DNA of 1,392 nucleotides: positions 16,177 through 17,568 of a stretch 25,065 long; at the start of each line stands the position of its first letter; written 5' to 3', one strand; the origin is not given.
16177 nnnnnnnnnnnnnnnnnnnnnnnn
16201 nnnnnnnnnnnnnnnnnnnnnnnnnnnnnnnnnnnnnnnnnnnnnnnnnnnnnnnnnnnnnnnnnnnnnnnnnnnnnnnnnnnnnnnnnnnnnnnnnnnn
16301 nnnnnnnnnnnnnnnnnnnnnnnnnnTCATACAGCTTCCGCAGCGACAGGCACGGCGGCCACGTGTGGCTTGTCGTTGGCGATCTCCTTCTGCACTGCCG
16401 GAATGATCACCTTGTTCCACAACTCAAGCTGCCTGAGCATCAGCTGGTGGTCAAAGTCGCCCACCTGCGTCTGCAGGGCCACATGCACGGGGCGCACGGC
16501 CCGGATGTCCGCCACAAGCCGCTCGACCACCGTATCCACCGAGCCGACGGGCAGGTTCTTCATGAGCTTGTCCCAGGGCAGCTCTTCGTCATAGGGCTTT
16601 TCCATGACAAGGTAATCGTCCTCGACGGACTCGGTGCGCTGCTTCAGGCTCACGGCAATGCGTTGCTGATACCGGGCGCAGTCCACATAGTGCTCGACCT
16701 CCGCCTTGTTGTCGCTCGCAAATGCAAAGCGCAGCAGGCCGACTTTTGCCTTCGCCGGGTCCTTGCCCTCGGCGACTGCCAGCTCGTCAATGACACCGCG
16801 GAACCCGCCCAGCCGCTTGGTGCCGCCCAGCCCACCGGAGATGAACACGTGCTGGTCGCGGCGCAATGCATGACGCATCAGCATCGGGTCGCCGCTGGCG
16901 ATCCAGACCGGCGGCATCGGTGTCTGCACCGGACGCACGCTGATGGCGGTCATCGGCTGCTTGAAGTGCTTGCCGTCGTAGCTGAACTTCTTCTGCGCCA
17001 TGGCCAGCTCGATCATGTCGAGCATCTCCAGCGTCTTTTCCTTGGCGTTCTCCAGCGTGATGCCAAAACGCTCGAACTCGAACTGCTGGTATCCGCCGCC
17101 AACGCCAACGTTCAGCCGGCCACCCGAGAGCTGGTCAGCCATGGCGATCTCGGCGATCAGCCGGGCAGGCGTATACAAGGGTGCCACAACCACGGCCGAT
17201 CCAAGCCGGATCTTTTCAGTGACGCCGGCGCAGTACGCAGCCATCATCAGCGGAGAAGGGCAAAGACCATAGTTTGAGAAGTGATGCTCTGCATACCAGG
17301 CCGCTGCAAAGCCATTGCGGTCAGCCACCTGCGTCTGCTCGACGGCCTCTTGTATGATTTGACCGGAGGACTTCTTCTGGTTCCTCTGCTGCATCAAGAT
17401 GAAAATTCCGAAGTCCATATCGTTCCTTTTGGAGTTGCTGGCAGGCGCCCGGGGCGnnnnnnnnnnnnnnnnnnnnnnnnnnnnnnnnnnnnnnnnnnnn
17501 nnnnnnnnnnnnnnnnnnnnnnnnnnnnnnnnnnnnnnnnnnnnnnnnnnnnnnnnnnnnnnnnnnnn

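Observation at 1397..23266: Uncharacterised ~22 kb multi-operon CoA-dependent catabolic supercluster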

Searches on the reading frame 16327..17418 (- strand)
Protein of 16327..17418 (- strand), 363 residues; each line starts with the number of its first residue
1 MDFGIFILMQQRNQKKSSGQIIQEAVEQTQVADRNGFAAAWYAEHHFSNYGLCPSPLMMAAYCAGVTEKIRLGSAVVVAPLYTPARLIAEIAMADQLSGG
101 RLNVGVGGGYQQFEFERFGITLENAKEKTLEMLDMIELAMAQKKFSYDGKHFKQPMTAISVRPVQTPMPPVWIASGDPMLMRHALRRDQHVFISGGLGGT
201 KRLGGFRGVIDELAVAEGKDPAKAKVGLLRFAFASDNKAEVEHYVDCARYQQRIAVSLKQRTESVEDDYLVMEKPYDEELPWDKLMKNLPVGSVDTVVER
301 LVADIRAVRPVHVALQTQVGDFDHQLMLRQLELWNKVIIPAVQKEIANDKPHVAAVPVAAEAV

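Call 6: search_protein_families(library=pfam, proteins=[window:16327-17418:-], max_evalue=0.001)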
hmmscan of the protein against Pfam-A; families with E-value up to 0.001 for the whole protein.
window:16327-17418:- (363 aa): 1 family
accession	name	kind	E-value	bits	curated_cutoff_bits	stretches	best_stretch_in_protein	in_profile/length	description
PF00296.26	Bac_luciferase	-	1.2e-58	199.4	27.9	1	1-303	1-306/314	Luciferase-like monooxygenase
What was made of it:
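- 16327..17418 (-): Core: luciferase-like monooxygenase, first gene of the main operon (363 aa). Pfam Bac_luciferase, 199 bits (call 6).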

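Call 11: search_protein_families(library=ncbifam, proteins=[window:16327-17418:-], max_evalue=0.00001)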
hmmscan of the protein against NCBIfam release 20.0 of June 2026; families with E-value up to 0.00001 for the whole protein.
window:16327-17418:- (363 aa): 26 families (the best 25 are shown)
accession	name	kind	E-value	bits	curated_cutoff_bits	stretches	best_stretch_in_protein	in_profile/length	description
TIGR03619.1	F420_Rv2161c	subfamily_domain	6.9e-33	114.3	166.9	1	30-245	5-233/247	TIGR03619 family F420-dependent LLM class oxidoreductase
TIGR04027.1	LLM_KPN_01858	hypoth_equivalog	3.9e-31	108.2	412.9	1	20-153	17-151/326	putative FMN-dependent luciferase-like monooxygenase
TIGR03858.1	LLM_2I7G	subfamily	5.6e-29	101.2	462.25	1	3-343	7-337/337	Atu2307/SP_0267 family LLM class monooxygenase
TIGR04020.1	seco_metab_LLM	subfamily_domain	1.6e-28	99.8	244.45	1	16-245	12-242/341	MupA/Atu3671 family FMN-dependent luciferase-like monooxygenase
NF052254.1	luciferase_Alph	exception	7.3e-25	87.9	600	1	1-165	1-164/354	luciferase subunit alpha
TIGR03621.1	F420_MSMEG_2516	subfamily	4.7e-23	81.8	213.15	1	23-186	14-168/295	TIGR03621 family F420-dependent LLM class oxidoreductase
TIGR03560.1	F420_Rv1855c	subfamily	3.5e-22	79.3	231.4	1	18-175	8-174/227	TIGR03560 family F420-dependent LLM class oxidoreductase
TIGR03571.1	lucif_BA3436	subfamily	1.3e-20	73.9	303.9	1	4-171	14-185/304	TIGR03571 family LLM class oxidoreductase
TIGR03555.1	F420_mer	equivalog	1.1e-19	71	348.7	1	23-185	12-167/325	5,10-methylenetetrahydromethanopterin reductase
NF052255.1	luciferase_Beta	exception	4.1e-19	68.8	500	1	1-163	1-162/325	luciferase subunit beta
TIGR03558.1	oxido_grp_1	subfamily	9e-19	67.8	166.95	1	14-326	11-316/325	MsnO8 family LLM class oxidoreductase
NF002619.0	PRK02271.1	equivalog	1.9e-16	60.3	276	1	22-187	13-170/329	5,10-methylenetetrahydromethanopterin reductase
TIGR04021.1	LLM_DMSO2_sfnG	equivalog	1.1e-15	57.8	382.95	1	24-243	29-247/350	dimethylsulfone monooxygenase SfnG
TIGR04036.1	LLM_CE1758_fam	subfamily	3.6e-15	55.7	479.1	1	15-175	20-180/355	CE1758 family FMN-dependent luciferase-like monooxygenase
TIGR03559.1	F420_Rv3520c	subfamily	3.5e-13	49.3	335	1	22-158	12-143/325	LLM class F420-dependent oxidoreductase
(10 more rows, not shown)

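Call 14: search_solved_structures(query=window:16327-17418:-, max_evalue=0.00001)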
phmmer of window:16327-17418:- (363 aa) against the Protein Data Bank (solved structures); distinct sequences matched with E-value up to 0.00001: 24.
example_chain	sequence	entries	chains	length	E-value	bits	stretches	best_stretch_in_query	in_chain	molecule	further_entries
8cbb_A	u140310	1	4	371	2e-31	112.5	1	12-197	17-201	Alkanal monooxygenase alpha chain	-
8k74_A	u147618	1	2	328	5.8e-22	81.4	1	23-162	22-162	Alkanal monooxygenase alpha chain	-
1brl_A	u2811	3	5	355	3.1e-20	75.7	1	1-220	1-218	BACTERIAL LUCIFERASE | Alkanal monooxygenase alpha chain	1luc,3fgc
7bip_A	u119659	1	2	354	6.6e-20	74.7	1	1-274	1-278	Luciferase-like monooxygenase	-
2i7g_A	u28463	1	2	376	5.7e-18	68.3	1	20-353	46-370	Monooxygenase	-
8qq8_A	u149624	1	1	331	2.8e-15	59.5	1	22-183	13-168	5,10-methylenetetrahydromethanopterin reductase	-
8qpl_A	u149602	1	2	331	2.8e-15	59.4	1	22-183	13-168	5,10-methylenetetrahydromethanopterin reductase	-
8qpm_A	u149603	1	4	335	2.9e-15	59.4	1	22-183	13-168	5,10-methylenetetrahydromethanopterin reductase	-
6ket_A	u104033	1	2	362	6.3e-14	55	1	30-233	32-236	PuwE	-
6fri_A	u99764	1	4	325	3.9e-13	52.4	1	1-122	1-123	Alkanal monooxygenase beta chain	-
1brl_B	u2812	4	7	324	3.9e-12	49.1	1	1-107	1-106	BACTERIAL LUCIFERASE | BETA2 LUCIFERASE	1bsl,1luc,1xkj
3fgc_B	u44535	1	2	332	4.1e-12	49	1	1-107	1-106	Alkanal monooxygenase beta chain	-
4us5_A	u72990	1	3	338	8.3e-10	41.4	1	21-109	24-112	LUCIFERASE-LIKE MONOOXYGENASE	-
4us5_D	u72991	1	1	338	8.4e-10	41.4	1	21-109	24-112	LUCIFERASE-LIKE MONOOXYGENASE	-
2b81_A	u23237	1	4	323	2e-08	36.9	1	22-138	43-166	Luciferase-like monooxygenase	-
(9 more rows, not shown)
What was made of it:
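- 16327..17418 (-): Closest PDB entries are deposited as 'alkanal monooxygenase alpha chain' (8cbb, 112 bits) (call 14).
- Closest known: Two-component LLM oxygenase systems. Same: The closest solved sequences are deposited as 'alkanal monooxygenase alpha chain' (call 14).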

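Call 26: find_homologous_proteins(query=window:16327-17418:-, max_evalue=1e-20)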
Query window:16327-17418:- (363 aa): 770 proteins with E <= 1e-20 among 6960 candidates; the best 120 are listed.
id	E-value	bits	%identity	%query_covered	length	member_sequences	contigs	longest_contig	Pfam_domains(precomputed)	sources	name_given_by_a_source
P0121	3.5e-231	784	95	100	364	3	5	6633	PF00296.27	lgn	-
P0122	5.3e-223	757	93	97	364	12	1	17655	PF00296.27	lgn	-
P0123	8.3e-208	707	89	97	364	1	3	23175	PF00296.27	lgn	-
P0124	1.4e-203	694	84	100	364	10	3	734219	PF00296.27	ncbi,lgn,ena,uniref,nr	ncbi:LLM class flavin-dependent oxidoreductase [Bordetella genomosp. 4]|uniref:LLM class flavin-depe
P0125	1.7e-202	690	84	99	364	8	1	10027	PF00296.27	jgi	jgi:alkanesulfonate monooxygenase SsuD/methylene tetrahydromethanopterin reductase-like flavin-depen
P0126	2.5e-198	676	80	100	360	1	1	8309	PF00296.27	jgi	jgi:alkanesulfonate monooxygenase SsuD/methylene tetrahydromethanopterin reductase-like flavin-depen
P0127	1.1e-195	668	80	98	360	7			PF00296.27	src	-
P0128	1.5e-193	661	81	98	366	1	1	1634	PF00296.27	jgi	jgi:alkanesulfonate monooxygenase SsuD/methylene tetrahydromethanopterin reductase-like flavin-depen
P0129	1.4e-192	657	81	96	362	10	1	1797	PF00296.27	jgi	jgi:alkanesulfonate monooxygenase SsuD/methylene tetrahydromethanopterin reductase-like flavin-depen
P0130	1.4e-191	654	81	96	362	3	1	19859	PF00296.27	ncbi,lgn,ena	-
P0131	5.0e-171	586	71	100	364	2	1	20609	PF00296.27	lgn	-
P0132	3.2e-169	581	72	96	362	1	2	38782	PF00296.27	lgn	-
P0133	3.4e-169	580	72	95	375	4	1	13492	PF00296.27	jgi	jgi:alkanesulfonate monooxygenase SsuD/methylene tetrahydromethanopterin reductase-like flavin-depen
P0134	2.4e-168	578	72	96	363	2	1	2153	PF00296.27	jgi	jgi:alkanesulfonate monooxygenase SsuD/methylene tetrahydromethanopterin reductase-like flavin-depen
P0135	6.3e-167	573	70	96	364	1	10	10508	PF00296.27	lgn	-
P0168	7.6e-153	527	65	98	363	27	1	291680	PF00296.27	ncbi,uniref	ncbi:LLM class flavin-dependent oxidoreductase [Variovorax sp. H27-G14]|uniref:LLM class flavin-depe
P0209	9.5e-143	493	59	100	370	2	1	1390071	PF00296.27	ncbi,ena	-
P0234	3.4e-131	455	56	96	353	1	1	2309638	PF00296.27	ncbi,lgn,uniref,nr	ncbi:LLM class flavin-dependent oxidoreductase [Oceanibacterium hippocampi]|uniref:Alkanal monooxyge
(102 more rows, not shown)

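Call 27: find_encoding_contigs(protein=P0168, flank=10000, max_places=1)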
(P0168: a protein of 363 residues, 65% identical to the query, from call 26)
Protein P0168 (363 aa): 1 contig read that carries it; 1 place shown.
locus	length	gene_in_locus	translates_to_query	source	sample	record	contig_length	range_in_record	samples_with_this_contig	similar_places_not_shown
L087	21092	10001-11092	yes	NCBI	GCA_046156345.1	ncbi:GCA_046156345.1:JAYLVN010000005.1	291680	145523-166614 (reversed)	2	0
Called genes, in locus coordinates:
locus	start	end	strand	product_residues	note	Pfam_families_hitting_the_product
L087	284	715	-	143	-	PF12680:SnoaL_2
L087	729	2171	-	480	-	PF00083:Sugar_tr (weak), PF07690:MFS_1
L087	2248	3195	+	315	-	PF00126:HTH_1, PF03466:LysR_substrate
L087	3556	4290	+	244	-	PF00144:Beta-lactamase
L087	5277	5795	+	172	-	-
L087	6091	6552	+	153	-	PF20589:DUF6790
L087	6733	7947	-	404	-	PF02515:CoA_transf_3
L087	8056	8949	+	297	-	PF08450:SGL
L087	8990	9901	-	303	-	PF00126:HTH_1, PF03466:LysR_substrate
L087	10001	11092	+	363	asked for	PF00296:Bac_luciferase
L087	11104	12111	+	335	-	PF01613:Flavin_Reduct, PF07729:FCD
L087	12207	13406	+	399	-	PF02771:Acyl-CoA_dh_N, PF02770:Acyl-CoA_dh_M, PF00441:Acyl-CoA_dh_1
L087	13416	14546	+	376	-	PF02771:Acyl-CoA_dh_N (weak), PF00441:Acyl-CoA_dh_1, PF08028:Acyl-CoA_dh_2 (weak)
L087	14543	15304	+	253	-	PF00378:ECH_1, PF16113:ECH_2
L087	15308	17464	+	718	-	PF02629:CoA_binding, PF13380:CoA_binding_2, PF13607:Succ_CoA_lig, PF13549:ATP-grasp_5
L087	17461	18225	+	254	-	PF00106:adh_short, PF08659:KR (weak), PF13561:adh_short_C2, PF23441:SDR (weak)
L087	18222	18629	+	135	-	PF00903:Glyoxalase, PF18029:Glyoxalase_6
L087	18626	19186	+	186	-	PF13577:SnoaL_4, PF00866:Ring_hydroxyl_B (weak)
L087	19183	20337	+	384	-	PF02771:Acyl-CoA_dh_N, PF02770:Acyl-CoA_dh_M, PF00441:Acyl-CoA_dh_1, PF08028:Acyl-CoA_dh_2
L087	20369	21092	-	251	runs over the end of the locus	PF13531:SBP_bac_11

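Call 28: find_encoding_contigs(protein=P0234, flank=10000, max_places=1)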
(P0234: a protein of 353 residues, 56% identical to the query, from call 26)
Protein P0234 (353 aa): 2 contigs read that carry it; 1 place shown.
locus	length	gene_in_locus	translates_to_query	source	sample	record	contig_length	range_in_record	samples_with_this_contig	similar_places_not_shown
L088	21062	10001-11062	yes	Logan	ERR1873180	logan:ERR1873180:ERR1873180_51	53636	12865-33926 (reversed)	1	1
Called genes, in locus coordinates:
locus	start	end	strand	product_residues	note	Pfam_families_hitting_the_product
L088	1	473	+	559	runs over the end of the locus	PF00656:Peptidase_C14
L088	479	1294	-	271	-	PF13489:Methyltransf_23, PF01209:Ubie_methyltran, PF05175:MTS (weak), PF08241:Methyltransf_11, PF08242:Methyltransf_12, PF13649:Methyltransf_25, PF13847:Methyltransf_31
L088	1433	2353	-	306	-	PF00126:HTH_1, PF03466:LysR_substrate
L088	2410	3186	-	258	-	PF00106:adh_short, PF08659:KR (weak), PF13561:adh_short_C2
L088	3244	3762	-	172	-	PF01613:Flavin_Reduct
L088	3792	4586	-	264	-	PF00378:ECH_1, PF16113:ECH_2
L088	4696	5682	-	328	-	PF02615:Ldh_2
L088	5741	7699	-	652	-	PF06808:DctM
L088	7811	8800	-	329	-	PF16868:NMT1_3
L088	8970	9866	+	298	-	PF00126:HTH_1, PF03466:LysR_substrate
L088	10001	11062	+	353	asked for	PF00296:Bac_luciferase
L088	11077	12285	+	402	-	PF02515:CoA_transf_3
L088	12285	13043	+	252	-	PF00378:ECH_1, PF16113:ECH_2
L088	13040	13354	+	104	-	-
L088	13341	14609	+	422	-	PF07690:MFS_1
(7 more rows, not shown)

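Call 29: find_encoding_contigs(protein=P0209, flank=10000, max_places=1)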
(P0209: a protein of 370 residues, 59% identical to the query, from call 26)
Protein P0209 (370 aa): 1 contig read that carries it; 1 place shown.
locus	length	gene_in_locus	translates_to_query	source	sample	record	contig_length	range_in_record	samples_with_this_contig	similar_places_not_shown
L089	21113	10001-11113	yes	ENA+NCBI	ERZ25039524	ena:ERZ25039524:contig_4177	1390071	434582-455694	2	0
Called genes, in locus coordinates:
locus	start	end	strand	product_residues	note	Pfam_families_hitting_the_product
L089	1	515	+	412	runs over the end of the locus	PF02771:Acyl-CoA_dh_N, PF02770:Acyl-CoA_dh_M, PF00441:Acyl-CoA_dh_1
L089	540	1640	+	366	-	PF02771:Acyl-CoA_dh_N (faint), PF00441:Acyl-CoA_dh_1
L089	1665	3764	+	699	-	PF02629:CoA_binding (weak), PF13380:CoA_binding_2, PF13607:Succ_CoA_lig, PF13549:ATP-grasp_5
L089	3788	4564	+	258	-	PF00378:ECH_1, PF16113:ECH_2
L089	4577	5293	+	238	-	PF00440:TetR_N, PF17932:TetR_C_24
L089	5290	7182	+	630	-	PF00753:Lactamase_B, PF14863:Alkyl_sulf_dimr, PF14864:Alkyl_sulf_C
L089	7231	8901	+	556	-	PF00743:FMO-like, PF01266:DAO (faint), PF07992:Pyr_redox_2, PF13450:NAD_binding_8, PF13738:Pyr_redox_3, PF13434:Lys_Orn_oxgnase (weak)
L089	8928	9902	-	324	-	PF03401:TctC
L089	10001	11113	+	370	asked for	PF00296:Bac_luciferase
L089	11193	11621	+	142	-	PF17723:RHH_8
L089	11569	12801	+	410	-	PF00756:Esterase (weak), PF10503:Esterase_PHB, PF02230:Abhydrolase_2 (faint), PF00326:Peptidase_S9 (weak)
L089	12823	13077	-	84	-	PF02661:Fic (weak)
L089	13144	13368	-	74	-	PF04014:MazE_antitoxin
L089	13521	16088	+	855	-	-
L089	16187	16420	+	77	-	-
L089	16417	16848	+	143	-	-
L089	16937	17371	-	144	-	PF01850:PIN (weak)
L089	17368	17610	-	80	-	-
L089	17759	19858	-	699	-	PF17191:RecG_wedge, PF00270:DEAD, PF04851:ResIII (weak), PF00271:Helicase_C, PF22590:Cas3-like_C_2 (weak), PF19833:RecG_dom3_C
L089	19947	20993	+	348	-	PF02547:Queuosine_synth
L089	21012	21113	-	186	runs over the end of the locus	PF10520:Lipid_desat, PF04116:FA_hydroxylase (weak)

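Call 52: search_dna_similar(query=window:16327-17418:-, collection=plasmids, mode=protein, max_evalue=1e-40, max_rows=25)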
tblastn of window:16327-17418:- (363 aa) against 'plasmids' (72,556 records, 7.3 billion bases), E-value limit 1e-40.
Records with a match: 112; places in all: 112; records where one place covers at least 80% of the query: 111.
Best place of each record, by identity: 60-80% 3; <60% 109.
By first word of the organism name: Rhizobium 48; Sinorhizobium 47; Mesorhizobium 8; Variovorax 3; Sulfitobacter 2; Pseudosulfitobacter 1; Agrobacterium 1; Ochrobactrum 1; Burkholderia 1.
By predicted mobility (MOB-suite, as given by PLSDB): conjugative 91; non-mobilizable 19; mobilizable 2.
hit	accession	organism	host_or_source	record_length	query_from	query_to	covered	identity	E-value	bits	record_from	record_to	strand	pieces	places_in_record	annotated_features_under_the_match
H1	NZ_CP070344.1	Variovorax sp. PDNC026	cell culture,Plastic debris in ...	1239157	1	352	97%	64.2%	2e-142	453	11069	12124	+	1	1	none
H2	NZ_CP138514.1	Variovorax paradoxus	Legume root,PacBio whole genome assembly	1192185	1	352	97%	63.9%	9e-142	451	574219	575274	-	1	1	none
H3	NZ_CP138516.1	Variovorax paradoxus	Legume root,PacBio whole genome assembly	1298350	1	352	97%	63.9%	2e-141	450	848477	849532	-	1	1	none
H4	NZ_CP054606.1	Pseudosulfitobacter pseudonitzschiae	surface sea water,shallow sea, symbosis ...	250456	1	349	96%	49.0%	2e-106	349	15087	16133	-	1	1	LLM class flavin-dependent oxidoreductase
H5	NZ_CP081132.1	Sulfitobacter sp. W074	-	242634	1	346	95%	49.1%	1e-100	333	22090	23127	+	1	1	LLM class flavin-dependent oxidoreductase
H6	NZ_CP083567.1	Sulfitobacter sp. W027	-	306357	1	347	96%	48.4%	1e-102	338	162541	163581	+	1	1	LLM class flavin-dependent oxidoreductase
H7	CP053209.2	Rhizobium leguminosarum bv. trifolii TA1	Trifolium spumosum L. (Annual ...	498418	1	344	95%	48.3%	4e-99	328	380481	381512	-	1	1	LLM class flavin-dependent oxidoreductase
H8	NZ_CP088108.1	Rhizobium ruizarguesonis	cell culture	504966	1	344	95%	48.3%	4e-99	328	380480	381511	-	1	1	LLM class flavin-dependent oxidoreductase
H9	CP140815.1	Rhizobium ruizarguesonis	Trifolium pratense,whole organism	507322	1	344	95%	48.3%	4e-99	328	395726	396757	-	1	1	LLM class flavin-dependent oxidoreductase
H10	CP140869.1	Rhizobium ruizarguesonis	Trifolium pratense,whole organism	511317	1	344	95%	48.3%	4e-99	328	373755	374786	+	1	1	LLM class flavin-dependent oxidoreductase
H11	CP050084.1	Rhizobium leguminosarum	Trifolium pratense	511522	1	344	95%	48.3%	4e-99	328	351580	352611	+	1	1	LLM class flavin-dependent oxidoreductase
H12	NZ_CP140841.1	Rhizobium ruizarguesonis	Trifolium pratense,whole organism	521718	1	344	95%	48.3%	4e-99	328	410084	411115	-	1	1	LLM class flavin-dependent oxidoreductase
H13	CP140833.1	Rhizobium ruizarguesonis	Trifolium pratense,whole organism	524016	1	344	95%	48.3%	4e-99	328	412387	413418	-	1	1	LLM class flavin-dependent oxidoreductase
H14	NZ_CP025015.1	Rhizobium leguminosarum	Lotus corniculatus,Bacteria culture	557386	1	344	95%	48.3%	1e-98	327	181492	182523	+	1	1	LLM class flavin-dependent oxidoreductase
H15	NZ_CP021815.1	Sinorhizobium meliloti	Medicago truncatula,Single Cell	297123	1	348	95%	48.0%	7e-79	342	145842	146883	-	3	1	none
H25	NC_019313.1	Sinorhizobium meliloti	Medicago sativa ssp. falcata,root ...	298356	1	348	96%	47.7%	2e-99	330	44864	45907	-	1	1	LLM class flavin-dependent oxidoreductase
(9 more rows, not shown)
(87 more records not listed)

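Call 53: get_annotated_region(hit=H7, flank=9000)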
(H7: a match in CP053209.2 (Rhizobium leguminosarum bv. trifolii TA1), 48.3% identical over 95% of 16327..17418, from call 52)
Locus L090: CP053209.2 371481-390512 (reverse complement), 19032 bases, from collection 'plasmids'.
description: Rhizobium leguminosarum bv. trifolii TA1 plasmid pRltTA1A, complete sequence
organism: Rhizobium leguminosarum bv. trifolii TA1 (NCBI taxid 754521)
taxonomy: Bacteria; Pseudomonadota; Alphaproteobacteria; Hyphomicrobiales; Rhizobiaceae; Rhizobium; Rhizobium leguminosarum; Rhizobium leguminosarum bv. trifolii TA1
host: -; source: Trifolium spumosum L. (Annual Mediterranean clovers); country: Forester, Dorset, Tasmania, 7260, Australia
typing (MOB-suite, as given by PLSDB): conjugative; relaxase MOBQ; mating-pair formation MPF_T
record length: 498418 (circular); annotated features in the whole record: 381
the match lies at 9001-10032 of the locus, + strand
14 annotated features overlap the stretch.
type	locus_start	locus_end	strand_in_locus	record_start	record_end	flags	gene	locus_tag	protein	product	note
CDS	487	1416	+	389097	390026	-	-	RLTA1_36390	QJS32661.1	sugar ABC transporter substrate-binding protein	-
CDS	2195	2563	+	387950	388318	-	-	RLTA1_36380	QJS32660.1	transposase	-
CDS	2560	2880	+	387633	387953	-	tnpB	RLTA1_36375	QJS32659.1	IS66 family insertion sequence element accessory protein TnpB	-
CDS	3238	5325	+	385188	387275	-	-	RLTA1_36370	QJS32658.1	recombinase family protein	-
CDS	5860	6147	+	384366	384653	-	-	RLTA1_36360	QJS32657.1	hypothetical protein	-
CDS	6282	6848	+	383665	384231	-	-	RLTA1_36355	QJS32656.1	nuclear transport factor 2 family protein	-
CDS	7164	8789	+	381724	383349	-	-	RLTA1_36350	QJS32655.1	SDR family oxidoreductase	-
CDS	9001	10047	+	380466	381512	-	-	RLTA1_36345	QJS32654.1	LLM class flavin-dependent oxidoreductase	-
CDS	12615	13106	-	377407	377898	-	-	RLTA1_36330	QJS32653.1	MOSC domain-containing protein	-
CDS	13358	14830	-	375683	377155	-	-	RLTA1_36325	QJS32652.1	PLP-dependent aminotransferase family protein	-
CDS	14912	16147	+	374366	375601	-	-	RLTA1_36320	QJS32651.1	PLP-dependent transferase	-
CDS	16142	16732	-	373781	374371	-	-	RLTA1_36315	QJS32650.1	NYN domain-containing protein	-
CDS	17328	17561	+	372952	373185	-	-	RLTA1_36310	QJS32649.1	hypothetical protein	-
CDS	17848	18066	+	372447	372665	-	-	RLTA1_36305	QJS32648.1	helix-turn-helix transcriptional regulator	-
